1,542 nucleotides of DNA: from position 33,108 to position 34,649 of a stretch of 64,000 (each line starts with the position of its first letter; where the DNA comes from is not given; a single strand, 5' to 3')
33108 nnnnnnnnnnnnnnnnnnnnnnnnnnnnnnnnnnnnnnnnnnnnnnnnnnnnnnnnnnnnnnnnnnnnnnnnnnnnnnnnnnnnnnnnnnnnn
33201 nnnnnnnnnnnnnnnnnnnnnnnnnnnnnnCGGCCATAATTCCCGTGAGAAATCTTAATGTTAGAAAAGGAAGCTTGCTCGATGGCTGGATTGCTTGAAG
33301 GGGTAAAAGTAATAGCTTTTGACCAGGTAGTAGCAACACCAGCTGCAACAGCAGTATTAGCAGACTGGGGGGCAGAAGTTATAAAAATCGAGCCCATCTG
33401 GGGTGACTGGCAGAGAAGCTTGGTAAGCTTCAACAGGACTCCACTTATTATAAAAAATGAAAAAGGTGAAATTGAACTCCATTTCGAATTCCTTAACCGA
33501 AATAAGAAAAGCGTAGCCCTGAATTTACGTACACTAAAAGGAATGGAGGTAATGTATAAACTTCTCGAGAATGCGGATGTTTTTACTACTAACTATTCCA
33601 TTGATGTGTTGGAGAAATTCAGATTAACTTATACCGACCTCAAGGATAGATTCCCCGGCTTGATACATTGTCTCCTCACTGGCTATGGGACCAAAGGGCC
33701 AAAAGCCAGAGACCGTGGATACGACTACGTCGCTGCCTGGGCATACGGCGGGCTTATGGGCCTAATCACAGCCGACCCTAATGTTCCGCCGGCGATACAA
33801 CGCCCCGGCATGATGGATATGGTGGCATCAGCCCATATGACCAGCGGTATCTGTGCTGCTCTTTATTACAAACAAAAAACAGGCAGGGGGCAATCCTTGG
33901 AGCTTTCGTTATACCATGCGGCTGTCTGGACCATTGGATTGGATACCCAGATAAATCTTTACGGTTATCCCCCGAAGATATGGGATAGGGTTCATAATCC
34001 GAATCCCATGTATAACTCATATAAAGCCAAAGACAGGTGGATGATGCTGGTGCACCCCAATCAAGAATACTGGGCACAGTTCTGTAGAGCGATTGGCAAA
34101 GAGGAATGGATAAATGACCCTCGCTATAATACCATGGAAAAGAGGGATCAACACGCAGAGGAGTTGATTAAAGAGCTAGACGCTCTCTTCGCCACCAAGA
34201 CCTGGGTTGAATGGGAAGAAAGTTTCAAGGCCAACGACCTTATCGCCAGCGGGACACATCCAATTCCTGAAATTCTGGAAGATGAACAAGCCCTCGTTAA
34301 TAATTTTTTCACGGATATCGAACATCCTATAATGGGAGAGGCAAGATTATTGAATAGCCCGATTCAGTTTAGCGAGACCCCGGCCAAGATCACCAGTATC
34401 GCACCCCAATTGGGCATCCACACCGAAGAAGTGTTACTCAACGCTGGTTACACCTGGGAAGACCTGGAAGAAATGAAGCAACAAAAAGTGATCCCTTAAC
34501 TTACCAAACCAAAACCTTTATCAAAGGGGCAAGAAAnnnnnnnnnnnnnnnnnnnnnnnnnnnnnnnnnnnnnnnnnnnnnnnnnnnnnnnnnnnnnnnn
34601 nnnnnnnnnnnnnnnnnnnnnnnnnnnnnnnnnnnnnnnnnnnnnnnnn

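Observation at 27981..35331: Divergent operons resembling the anaerobic phloroglucinol/acyl-phloroglucinol degradation pathway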

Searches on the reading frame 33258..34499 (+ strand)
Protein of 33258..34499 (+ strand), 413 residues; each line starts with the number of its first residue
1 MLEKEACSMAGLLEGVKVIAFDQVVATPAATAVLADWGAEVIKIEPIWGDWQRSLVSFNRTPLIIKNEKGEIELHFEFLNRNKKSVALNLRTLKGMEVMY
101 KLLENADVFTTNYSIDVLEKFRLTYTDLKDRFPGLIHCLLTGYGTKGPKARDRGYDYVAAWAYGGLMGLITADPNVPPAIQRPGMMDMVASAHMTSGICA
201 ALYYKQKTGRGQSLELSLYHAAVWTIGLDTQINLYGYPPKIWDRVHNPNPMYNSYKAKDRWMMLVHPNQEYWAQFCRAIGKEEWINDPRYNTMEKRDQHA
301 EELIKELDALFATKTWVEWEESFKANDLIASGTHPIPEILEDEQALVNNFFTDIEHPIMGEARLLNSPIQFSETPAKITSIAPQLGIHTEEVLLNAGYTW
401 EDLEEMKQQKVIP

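Call 4: search_protein_families(library=pfam, proteins=[window:33258-34499:+], max_evalue=0.01)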
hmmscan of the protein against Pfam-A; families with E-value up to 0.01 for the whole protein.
window:33258-34499:+ (413 aa): 1 family
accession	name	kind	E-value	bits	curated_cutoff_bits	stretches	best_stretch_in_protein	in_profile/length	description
PF02515.22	CoA_transf_3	-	2.5e-102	343.1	23.3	1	13-389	1-366/366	CoA-transferase family III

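Call 5: search_protein_families(library=ncbifam, proteins=[window:33258-34499:+], max_evalue=0.01)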
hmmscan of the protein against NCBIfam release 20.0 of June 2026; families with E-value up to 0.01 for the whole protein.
window:33258-34499:+ (413 aa): 7 families
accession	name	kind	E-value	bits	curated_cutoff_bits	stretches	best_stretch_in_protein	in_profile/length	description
NF003809.0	PRK05398.1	subfamily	1.5e-58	198.3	442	2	12-222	4-204/416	formyl-CoA transferase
TIGR03253.1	oxalate_frc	equivalog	3.5e-53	180.8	504.2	2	13-222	4-203/416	formyl-CoA transferase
NF041294.1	Scnl_mescCoAtase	equivalog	1.8e-50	172.2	700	1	12-393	3-380/381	succinyl-CoA:mesaconate CoA-transferase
NF052585.1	SucGlutTfsCaiB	equivalog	4.7e-49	167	750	1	13-394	8-386/394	succinate--glutarate CoA-transferase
NF008511.0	PRK11430.1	equivalog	5.6e-35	121.2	522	1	10-319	7-306/381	CoA:oxalate CoA-transferase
NF002914.1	PRK03525.1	equivalog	6.3e-32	111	413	1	10-410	7-395/400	L-carnitine CoA-transferase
TIGR04253.1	mesacon_CoA_iso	equivalog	1.9e-22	79.8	725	1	11-396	1-383/403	2-methylfumaryl-CoA isomerase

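Call 35: find_homologous_proteins(query=window:33258-34499:+, max_evalue=1e-20)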
Query window:33258-34499:+ (413 aa): 4642 proteins with E <= 1e-20 among 8000 candidates; the best 120 are listed.
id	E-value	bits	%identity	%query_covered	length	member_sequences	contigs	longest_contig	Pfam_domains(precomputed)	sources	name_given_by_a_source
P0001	1.9e-285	964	100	100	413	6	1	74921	PF02515.23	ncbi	-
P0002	2.5e-258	875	91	98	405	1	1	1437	PF02515.23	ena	-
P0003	8.8e-257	870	90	98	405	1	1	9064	PF02515.23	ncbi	-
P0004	1.3e-249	846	87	98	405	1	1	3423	PF02515.23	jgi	jgi:crotonobetainyl-CoA:carnitine CoA-transferase CaiB-like acyl-CoA transferase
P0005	2.1e-247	839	85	98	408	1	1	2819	PF02515.23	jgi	jgi:crotonobetainyl-CoA:carnitine CoA-transferase CaiB-like acyl-CoA transferase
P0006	4.6e-247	838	86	98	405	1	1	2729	PF02515.23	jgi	jgi:crotonobetainyl-CoA:carnitine CoA-transferase CaiB-like acyl-CoA transferase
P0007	1.1e-244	830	84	98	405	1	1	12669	PF02515.23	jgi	jgi:crotonobetainyl-CoA:carnitine CoA-transferase CaiB-like acyl-CoA transferase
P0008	5.4e-244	827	84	98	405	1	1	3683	PF02515.23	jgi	jgi:crotonobetainyl-CoA:carnitine CoA-transferase CaiB-like acyl-CoA transferase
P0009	2.9e-243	825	85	98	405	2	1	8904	PF02515.23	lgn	-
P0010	3.9e-243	825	85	98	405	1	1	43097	PF02515.23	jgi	jgi:crotonobetainyl-CoA:carnitine CoA-transferase CaiB-like acyl-CoA transferase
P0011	3.1e-242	822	83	100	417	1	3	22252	PF02515.23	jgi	jgi:crotonobetainyl-CoA:carnitine CoA-transferase CaiB-like acyl-CoA transferase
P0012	5.9e-242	821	84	98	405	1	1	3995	PF02515.23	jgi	jgi:crotonobetainyl-CoA:carnitine CoA-transferase CaiB-like acyl-CoA transferase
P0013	2.6e-240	815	83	98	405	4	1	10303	PF02515.23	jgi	jgi:crotonobetainyl-CoA:carnitine CoA-transferase CaiB-like acyl-CoA transferase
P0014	4.3e-240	815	84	98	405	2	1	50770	PF02515.23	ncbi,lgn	-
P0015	7.7e-240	814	85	97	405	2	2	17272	PF02515.23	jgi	jgi:crotonobetainyl-CoA:carnitine CoA-transferase CaiB-like acyl-CoA transferase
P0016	3.5e-239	812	84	98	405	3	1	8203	PF02515.23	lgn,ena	-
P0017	3.9e-238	808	84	98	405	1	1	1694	PF02515.23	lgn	-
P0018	5.6e-238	808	84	97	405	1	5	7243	PF02515.23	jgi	jgi:crotonobetainyl-CoA:carnitine CoA-transferase CaiB-like acyl-CoA transferase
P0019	4.6e-237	805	82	98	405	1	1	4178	PF02515.23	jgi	jgi:crotonobetainyl-CoA:carnitine CoA-transferase CaiB-like acyl-CoA transferase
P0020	1.1e-235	800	81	98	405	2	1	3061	PF02515.23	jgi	jgi:(R)-2-hydroxy-4-methylpentanoate CoA-transferase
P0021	1.4e-235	800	81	98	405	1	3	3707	PF02515.23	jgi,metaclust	jgi:(R)-2-hydroxy-4-methylpentanoate CoA-transferase|metaclust:\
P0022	2.0e-235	799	81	98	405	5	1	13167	PF02515.23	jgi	jgi:(R)-2-hydroxy-4-methylpentanoate CoA-transferase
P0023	2.7e-234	795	81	98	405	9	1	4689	PF02515.23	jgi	jgi:crotonobetainyl-CoA:carnitine CoA-transferase CaiB-like acyl-CoA transferase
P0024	3.0e-234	795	82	98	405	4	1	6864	PF02515.23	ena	-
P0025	3.8e-234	795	81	98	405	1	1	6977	PF02515.23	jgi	jgi:crotonobetainyl-CoA:carnitine CoA-transferase CaiB-like acyl-CoA transferase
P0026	2.5e-233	792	81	98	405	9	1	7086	PF02515.23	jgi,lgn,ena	-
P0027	5.8e-233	791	84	93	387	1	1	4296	PF02515.23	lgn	-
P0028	5.8e-233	791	84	93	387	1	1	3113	PF02515.23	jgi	jgi:crotonobetainyl-CoA:carnitine CoA-transferase CaiB-like acyl-CoA transferase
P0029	4.0e-232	788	80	98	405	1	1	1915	PF02515.23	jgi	jgi:crotonobetainyl-CoA:carnitine CoA-transferase CaiB-like acyl-CoA transferase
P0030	7.9e-232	787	81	98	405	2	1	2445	PF02515.23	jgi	jgi:crotonobetainyl-CoA:carnitine CoA-transferase CaiB-like acyl-CoA transferase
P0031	8.7e-232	787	84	93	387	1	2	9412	PF02515.23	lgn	-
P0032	2.0e-231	786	80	97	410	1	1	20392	PF02515.23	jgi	jgi:crotonobetainyl-CoA:carnitine CoA-transferase CaiB-like acyl-CoA transferase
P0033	1.2e-229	780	80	98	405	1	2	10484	PF02515.23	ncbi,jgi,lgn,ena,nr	ncbi:MAG: hadA [Chloroflexi bacterium]|nr:hadA [Chloroflexota bacterium]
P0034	2.5e-229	779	80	98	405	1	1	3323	PF02515.23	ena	-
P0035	1.3e-228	777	80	98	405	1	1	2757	PF02515.23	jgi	jgi:crotonobetainyl-CoA:carnitine CoA-transferase CaiB-like acyl-CoA transferase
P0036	4.3e-228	775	79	98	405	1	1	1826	PF02515.23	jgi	jgi:crotonobetainyl-CoA:carnitine CoA-transferase CaiB-like acyl-CoA transferase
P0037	9.9e-228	774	77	98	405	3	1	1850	PF02515.23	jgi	jgi:(R)-2-hydroxy-4-methylpentanoate CoA-transferase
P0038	8.6e-226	767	80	97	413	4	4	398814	PF02515.23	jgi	jgi:crotonobetainyl-CoA:carnitine CoA-transferase CaiB-like acyl-CoA transferase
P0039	4.9e-222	755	77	98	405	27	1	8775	PF02515.23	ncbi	ncbi:MAG TPA: CoA transferase [Dehalococcoidales bacterium]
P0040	2.4e-220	749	76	98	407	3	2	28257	PF02515.23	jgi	jgi:crotonobetainyl-CoA:carnitine CoA-transferase CaiB-like acyl-CoA transferase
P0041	2.6e-218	743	77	98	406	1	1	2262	PF02515.23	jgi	jgi:crotonobetainyl-CoA:carnitine CoA-transferase CaiB-like acyl-CoA transferase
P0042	1.8e-217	740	75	98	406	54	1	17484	PF02515.23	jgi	jgi:crotonobetainyl-CoA:carnitine CoA-transferase CaiB-like acyl-CoA transferase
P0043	2.6e-216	736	74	98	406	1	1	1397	PF02515.23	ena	-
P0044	3.5e-214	729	73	98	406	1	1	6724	PF02515.23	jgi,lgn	-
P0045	2.7e-213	726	74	98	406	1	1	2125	PF02515.23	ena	-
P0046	3.1e-213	726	73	98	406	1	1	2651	PF02515.23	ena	-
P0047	3.4e-213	726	75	98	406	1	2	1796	PF02515.23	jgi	jgi:crotonobetainyl-CoA:carnitine CoA-transferase CaiB-like acyl-CoA transferase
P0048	5.8e-213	725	75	98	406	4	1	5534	PF02515.23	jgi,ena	-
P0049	6.2e-213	725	74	98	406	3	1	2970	PF02515.23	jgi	jgi:crotonobetainyl-CoA:carnitine CoA-transferase CaiB-like acyl-CoA transferase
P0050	5.9e-212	722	74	98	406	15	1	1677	PF02515.23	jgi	-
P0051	4.6e-211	719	74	98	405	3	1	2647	PF02515.23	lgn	-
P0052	1.2e-210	718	74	98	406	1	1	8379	PF02515.23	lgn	-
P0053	2.8e-210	716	73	98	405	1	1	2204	PF02515.23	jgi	jgi:crotonobetainyl-CoA:carnitine CoA-transferase CaiB-like acyl-CoA transferase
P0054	5.4e-210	715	73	98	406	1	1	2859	PF02515.23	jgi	jgi:crotonobetainyl-CoA:carnitine CoA-transferase CaiB-like acyl-CoA transferase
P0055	5.8e-210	715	73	98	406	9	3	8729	PF02515.23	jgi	-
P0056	4.6e-209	712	73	98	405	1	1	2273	PF02515.23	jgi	jgi:crotonobetainyl-CoA:carnitine CoA-transferase CaiB-like acyl-CoA transferase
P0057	7.3e-209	712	73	98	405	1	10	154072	PF02515.23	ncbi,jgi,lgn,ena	jgi:crotonobetainyl-CoA:carnitine CoA-transferase CaiB-like acyl-CoA transferase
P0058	2.7e-208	710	72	98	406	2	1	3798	PF02515.23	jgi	jgi:crotonobetainyl-CoA:carnitine CoA-transferase CaiB-like acyl-CoA transferase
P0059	2.9e-208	710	73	98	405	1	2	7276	PF02515.23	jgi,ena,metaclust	metaclust:\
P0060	5.5e-208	709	74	97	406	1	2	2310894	PF02515.23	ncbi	-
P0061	1.4e-207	707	73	98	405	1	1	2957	PF02515.23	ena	-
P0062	3.7e-207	706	73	98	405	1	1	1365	PF02515.23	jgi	jgi:crotonobetainyl-CoA:carnitine CoA-transferase CaiB-like acyl-CoA transferase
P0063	5.8e-207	705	72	98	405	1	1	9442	PF02515.23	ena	-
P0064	1.1e-206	704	72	98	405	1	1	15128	PF02515.23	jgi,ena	-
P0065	2.1e-206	704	72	98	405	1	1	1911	PF02515.23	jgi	jgi:crotonobetainyl-CoA:carnitine CoA-transferase CaiB-like acyl-CoA transferase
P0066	2.1e-206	704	73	98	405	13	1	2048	PF02515.23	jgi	jgi:(R)-2-hydroxy-4-methylpentanoate CoA-transferase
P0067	3.3e-206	703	71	98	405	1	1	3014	PF02515.23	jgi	-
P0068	3.3e-206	703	71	98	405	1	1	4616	PF02515.23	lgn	-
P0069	3.9e-206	703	73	98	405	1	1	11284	PF02515.23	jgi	jgi:crotonobetainyl-CoA:carnitine CoA-transferase CaiB-like acyl-CoA transferase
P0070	5.4e-206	702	72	98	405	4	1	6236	PF02515.23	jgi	jgi:crotonobetainyl-CoA:carnitine CoA-transferase CaiB-like acyl-CoA transferase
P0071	1.2e-205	701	72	98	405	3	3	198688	PF02515.23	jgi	jgi:crotonobetainyl-CoA:carnitine CoA-transferase CaiB-like acyl-CoA transferase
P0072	1.9e-205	700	71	98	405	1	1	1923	PF02515.23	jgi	jgi:crotonobetainyl-CoA:carnitine CoA-transferase CaiB-like acyl-CoA transferase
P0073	2.0e-205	700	72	98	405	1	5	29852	PF02515.23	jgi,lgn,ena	jgi:crotonobetainyl-CoA:carnitine CoA-transferase CaiB-like acyl-CoA transferase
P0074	4.1e-205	699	72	98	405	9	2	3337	PF02515.23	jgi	jgi:crotonobetainyl-CoA:carnitine CoA-transferase CaiB-like acyl-CoA transferase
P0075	8.7e-205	698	72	98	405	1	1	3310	PF02515.23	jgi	jgi:crotonobetainyl-CoA:carnitine CoA-transferase CaiB-like acyl-CoA transferase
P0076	2.3e-204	697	71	98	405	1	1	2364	PF02515.23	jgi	-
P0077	2.4e-204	697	72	98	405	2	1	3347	PF02515.23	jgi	jgi:crotonobetainyl-CoA:carnitine CoA-transferase CaiB-like acyl-CoA transferase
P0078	3.0e-204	696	71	98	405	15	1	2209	PF02515.23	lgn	-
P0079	3.3e-204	696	72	98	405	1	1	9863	PF02515.23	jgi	jgi:crotonobetainyl-CoA:carnitine CoA-transferase CaiB-like acyl-CoA transferase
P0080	5.9e-204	695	71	98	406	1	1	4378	PF02515.23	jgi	jgi:crotonobetainyl-CoA:carnitine CoA-transferase CaiB-like acyl-CoA transferase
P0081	1.1e-203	695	70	98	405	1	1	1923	PF02515.23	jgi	jgi:crotonobetainyl-CoA:carnitine CoA-transferase CaiB-like acyl-CoA transferase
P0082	1.2e-203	694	70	98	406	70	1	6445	PF02515.23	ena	-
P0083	1.3e-203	694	71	98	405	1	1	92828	PF02515.23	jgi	jgi:crotonobetainyl-CoA:carnitine CoA-transferase CaiB-like acyl-CoA transferase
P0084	1.6e-203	694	70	98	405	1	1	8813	PF02515.23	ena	-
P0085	1.6e-203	694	71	98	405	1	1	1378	PF02515.23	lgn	-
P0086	1.8e-203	694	70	98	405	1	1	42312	PF02515.23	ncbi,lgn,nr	ncbi:MAG: CoA transferase [Dehalococcoidales bacterium]|nr:CoA transferase [Dehalococcoidales bacter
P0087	5.5e-203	692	70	98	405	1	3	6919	PF02515.23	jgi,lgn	jgi:crotonobetainyl-CoA:carnitine CoA-transferase CaiB-like acyl-CoA transferase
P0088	5.8e-203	692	71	98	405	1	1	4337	PF02515.23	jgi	jgi:crotonobetainyl-CoA:carnitine CoA-transferase CaiB-like acyl-CoA transferase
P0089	6.3e-203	692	70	98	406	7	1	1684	PF02515.23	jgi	-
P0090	7.6e-203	692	70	98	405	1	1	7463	PF02515.23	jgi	jgi:crotonobetainyl-CoA:carnitine CoA-transferase CaiB-like acyl-CoA transferase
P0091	7.6e-203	692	70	98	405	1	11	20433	PF02515.23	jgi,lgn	-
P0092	7.8e-203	692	71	98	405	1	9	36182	PF02515.23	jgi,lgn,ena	jgi:crotonobetainyl-CoA:carnitine CoA-transferase CaiB-like acyl-CoA transferase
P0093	1.0e-202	691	70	98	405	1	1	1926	PF02515.23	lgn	-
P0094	1.3e-202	691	71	98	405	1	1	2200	PF02515.23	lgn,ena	-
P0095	1.4e-202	691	70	98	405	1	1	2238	PF02515.23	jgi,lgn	-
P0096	1.5e-202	691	70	98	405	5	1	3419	PF02515.23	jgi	jgi:crotonobetainyl-CoA:carnitine CoA-transferase CaiB-like acyl-CoA transferase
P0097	2.0e-202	690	70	98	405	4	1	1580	PF02515.23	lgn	-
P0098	2.8e-202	690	71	98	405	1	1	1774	PF02515.23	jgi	jgi:crotonobetainyl-CoA:carnitine CoA-transferase CaiB-like acyl-CoA transferase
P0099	3.7e-202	690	70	98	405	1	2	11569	PF02515.23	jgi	jgi:crotonobetainyl-CoA:carnitine CoA-transferase CaiB-like acyl-CoA transferase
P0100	4.6e-202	689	71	98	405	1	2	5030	PF02515.23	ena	-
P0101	5.4e-202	689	70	97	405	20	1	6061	PF02515.23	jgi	jgi:crotonobetainyl-CoA:carnitine CoA-transferase CaiB-like acyl-CoA transferase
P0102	6.0e-202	689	70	98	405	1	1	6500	PF02515.23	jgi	jgi:crotonobetainyl-CoA:carnitine CoA-transferase CaiB-like acyl-CoA transferase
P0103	6.7e-202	689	70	98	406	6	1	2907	PF02515.23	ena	-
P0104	1.6e-201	688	69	98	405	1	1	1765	PF02515.23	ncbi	-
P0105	1.7e-201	687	71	98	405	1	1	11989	PF02515.23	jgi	jgi:crotonobetainyl-CoA:carnitine CoA-transferase CaiB-like acyl-CoA transferase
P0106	4.1e-201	686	70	98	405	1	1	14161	PF02515.23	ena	-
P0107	4.2e-201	686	70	98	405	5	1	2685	PF02515.23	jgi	jgi:crotonobetainyl-CoA:carnitine CoA-transferase CaiB-like acyl-CoA transferase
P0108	4.2e-201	686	71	98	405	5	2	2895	PF02515.23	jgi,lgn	-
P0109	4.7e-201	686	70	98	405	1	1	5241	PF02515.23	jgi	jgi:crotonobetainyl-CoA:carnitine CoA-transferase CaiB-like acyl-CoA transferase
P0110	6.4e-201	686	70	98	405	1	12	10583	PF02515.23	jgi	jgi:crotonobetainyl-CoA:carnitine CoA-transferase CaiB-like acyl-CoA transferase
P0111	8.4e-201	685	70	98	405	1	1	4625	PF02515.23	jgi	jgi:crotonobetainyl-CoA:carnitine CoA-transferase CaiB-like acyl-CoA transferase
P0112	8.9e-201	685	70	98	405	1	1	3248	PF02515.23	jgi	jgi:crotonobetainyl-CoA:carnitine CoA-transferase CaiB-like acyl-CoA transferase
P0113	3.6e-200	683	70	98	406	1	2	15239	PF02515.23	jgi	-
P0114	3.7e-200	683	70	98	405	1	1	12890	PF02515.23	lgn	-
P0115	5.0e-200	683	69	98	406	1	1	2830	PF02515.23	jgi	-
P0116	6.8e-200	682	69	98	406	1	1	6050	PF02515.23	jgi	-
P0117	7.6e-200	682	71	98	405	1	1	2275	PF02515.23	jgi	jgi:crotonobetainyl-CoA:carnitine CoA-transferase CaiB-like acyl-CoA transferase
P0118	9.9e-200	682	69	98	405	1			PF02515.23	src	-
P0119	1.1e-199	681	70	98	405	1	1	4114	PF02515.23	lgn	-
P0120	1.1e-199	681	69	98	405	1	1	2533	PF02515.23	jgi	jgi:crotonobetainyl-CoA:carnitine CoA-transferase CaiB-like acyl-CoA transferase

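Call 36: find_encoding_contigs(protein=P0001, flank=10000, max_places=3)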
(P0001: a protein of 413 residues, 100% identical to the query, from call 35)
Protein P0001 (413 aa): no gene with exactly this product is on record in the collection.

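Call 37: find_encoding_contigs(protein=P0060, flank=10000, max_places=3)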
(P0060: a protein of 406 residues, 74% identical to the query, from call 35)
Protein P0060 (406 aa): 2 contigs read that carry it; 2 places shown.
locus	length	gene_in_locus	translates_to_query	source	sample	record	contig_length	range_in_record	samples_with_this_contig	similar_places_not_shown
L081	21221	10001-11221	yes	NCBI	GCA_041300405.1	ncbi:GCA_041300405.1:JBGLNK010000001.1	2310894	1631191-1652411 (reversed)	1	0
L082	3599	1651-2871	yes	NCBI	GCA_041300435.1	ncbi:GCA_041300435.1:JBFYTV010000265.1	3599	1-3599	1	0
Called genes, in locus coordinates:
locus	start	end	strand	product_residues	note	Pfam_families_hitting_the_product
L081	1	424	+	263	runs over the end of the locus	PF00106:adh_short, PF08659:KR, PF13561:adh_short_C2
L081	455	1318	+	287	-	PF00378:ECH_1, PF16113:ECH_2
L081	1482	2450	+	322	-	PF00248:Aldo_ket_red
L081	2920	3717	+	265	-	PF01012:ETF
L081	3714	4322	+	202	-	PF03167:UDG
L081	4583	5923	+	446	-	PF01208:URO-D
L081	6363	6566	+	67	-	-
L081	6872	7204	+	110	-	PF13451:zf_Tbcl, PF23477:zf_Tbcl_2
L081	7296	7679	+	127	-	-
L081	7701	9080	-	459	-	PF03972:MmgE_PrpD_N, PF19305:MmgE_PrpD_C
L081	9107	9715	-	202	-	PF04055:Radical_SAM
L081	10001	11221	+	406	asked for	PF02515:CoA_transf_3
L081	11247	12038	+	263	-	PF00106:adh_short, PF08659:KR, PF13561:adh_short_C2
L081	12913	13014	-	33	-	-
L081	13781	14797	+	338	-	PF03741:TerC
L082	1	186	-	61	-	?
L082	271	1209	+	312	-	PF04199:Cyclase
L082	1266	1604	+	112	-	PF07883:Cupin_2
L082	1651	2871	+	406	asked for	PF02515:CoA_transf_3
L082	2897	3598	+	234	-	?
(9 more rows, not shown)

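Call 38: find_encoding_contigs(protein=P0057, flank=8000, max_places=4)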
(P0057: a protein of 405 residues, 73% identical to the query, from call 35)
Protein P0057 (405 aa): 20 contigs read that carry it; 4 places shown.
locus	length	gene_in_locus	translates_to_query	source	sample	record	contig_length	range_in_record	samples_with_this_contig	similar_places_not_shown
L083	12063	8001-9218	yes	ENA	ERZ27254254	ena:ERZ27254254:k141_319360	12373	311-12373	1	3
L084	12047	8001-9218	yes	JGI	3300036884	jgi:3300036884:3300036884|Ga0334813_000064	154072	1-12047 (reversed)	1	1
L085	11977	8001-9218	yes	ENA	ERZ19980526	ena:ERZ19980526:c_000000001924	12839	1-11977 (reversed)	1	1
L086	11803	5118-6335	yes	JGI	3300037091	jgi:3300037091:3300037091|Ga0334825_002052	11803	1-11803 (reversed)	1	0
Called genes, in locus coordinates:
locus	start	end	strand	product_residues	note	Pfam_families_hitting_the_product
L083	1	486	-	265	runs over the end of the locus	?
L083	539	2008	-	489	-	PF01565:FAD_binding_4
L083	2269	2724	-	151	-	-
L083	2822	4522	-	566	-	PF00890:FAD_binding_2, PF01266:DAO (weak), PF01946:Thi4 (weak), PF07992:Pyr_redox_2 (faint), PF02910:Succ_DH_flav_C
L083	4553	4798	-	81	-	PF12797:Fer4_2 (faint), PF13237:Fer4_10 (weak), PF14697:Fer4_21 (weak), PF00037:Fer4 (faint), PF12838:Fer4_7 (weak), PF13187:Fer4_9 (weak)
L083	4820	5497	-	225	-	PF18089:DAPG_hydrolase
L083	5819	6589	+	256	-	PF00106:adh_short, PF08659:KR, PF13561:adh_short_C2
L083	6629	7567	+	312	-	PF04199:Cyclase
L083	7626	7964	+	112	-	PF07883:Cupin_2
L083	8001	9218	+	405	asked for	PF02515:CoA_transf_3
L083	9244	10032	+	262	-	PF00106:adh_short, PF08659:KR (weak), PF13561:adh_short_C2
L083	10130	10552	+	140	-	-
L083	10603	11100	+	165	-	PF12802:MarR_2, PF25212:HVO_A0114 (weak), PF01047:MarR, PF03965:Penicillinase_R (weak), PF13463:HTH_27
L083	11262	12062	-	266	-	?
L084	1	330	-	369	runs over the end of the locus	PF02754:CCG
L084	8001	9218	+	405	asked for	PF02515:CoA_transf_3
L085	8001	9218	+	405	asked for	PF02515:CoA_transf_3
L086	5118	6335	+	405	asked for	PF02515:CoA_transf_3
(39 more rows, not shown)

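Call 39: find_encoding_contigs(protein=P0038, flank=8000, max_places=3)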
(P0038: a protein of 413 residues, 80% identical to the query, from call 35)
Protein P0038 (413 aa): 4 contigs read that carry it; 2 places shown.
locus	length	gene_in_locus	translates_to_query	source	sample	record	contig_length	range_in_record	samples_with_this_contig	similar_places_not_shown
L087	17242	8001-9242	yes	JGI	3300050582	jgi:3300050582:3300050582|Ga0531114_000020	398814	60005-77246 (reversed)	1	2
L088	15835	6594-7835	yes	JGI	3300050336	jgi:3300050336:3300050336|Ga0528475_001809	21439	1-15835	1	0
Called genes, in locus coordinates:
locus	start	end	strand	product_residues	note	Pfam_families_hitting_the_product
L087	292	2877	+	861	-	PF21423:AhtL-like_1st, PF00384:Molybdopterin, PF01568:Molydop_binding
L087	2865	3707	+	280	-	PF13247:Fer4_11, PF13620:CarboxypepD_reg, PF13715:CarbopepD_reg_2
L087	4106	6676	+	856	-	PF21423:AhtL-like_1st, PF00384:Molybdopterin, PF01568:Molydop_binding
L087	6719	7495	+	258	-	PF23441:SDR (weak), PF00106:adh_short, PF01370:Epimerase (weak), PF08659:KR, PF13561:adh_short_C2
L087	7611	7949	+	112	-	PF07883:Cupin_2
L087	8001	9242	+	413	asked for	PF02515:CoA_transf_3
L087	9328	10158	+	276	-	PF00106:adh_short, PF08659:KR, PF13561:adh_short_C2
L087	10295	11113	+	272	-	PF00106:adh_short, PF01370:Epimerase (faint), PF08659:KR, PF13561:adh_short_C2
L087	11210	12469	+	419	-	PF01208:URO-D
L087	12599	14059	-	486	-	PF00171:Aldedh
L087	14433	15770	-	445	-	PF13660:DUF4147, PF05161:MOFRL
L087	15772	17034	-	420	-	PF09861:Lar_N, PF21113:LarA_C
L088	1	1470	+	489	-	?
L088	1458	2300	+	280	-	PF13247:Fer4_11, PF13620:CarboxypepD_reg, PF13715:CarbopepD_reg_2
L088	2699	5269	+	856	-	PF21423:AhtL-like_1st, PF00384:Molybdopterin, PF01568:Molydop_binding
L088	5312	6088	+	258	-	PF23441:SDR (weak), PF00106:adh_short, PF01370:Epimerase (weak), PF08659:KR, PF13561:adh_short_C2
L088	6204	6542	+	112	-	PF07883:Cupin_2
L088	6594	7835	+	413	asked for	PF02515:CoA_transf_3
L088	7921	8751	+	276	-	PF00106:adh_short, PF08659:KR, PF13561:adh_short_C2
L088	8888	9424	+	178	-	-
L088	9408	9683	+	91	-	PF13561:adh_short_C2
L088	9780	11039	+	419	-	PF01208:URO-D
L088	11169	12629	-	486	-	PF00171:Aldedh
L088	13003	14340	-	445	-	PF13660:DUF4147, PF05161:MOFRL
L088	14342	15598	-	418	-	-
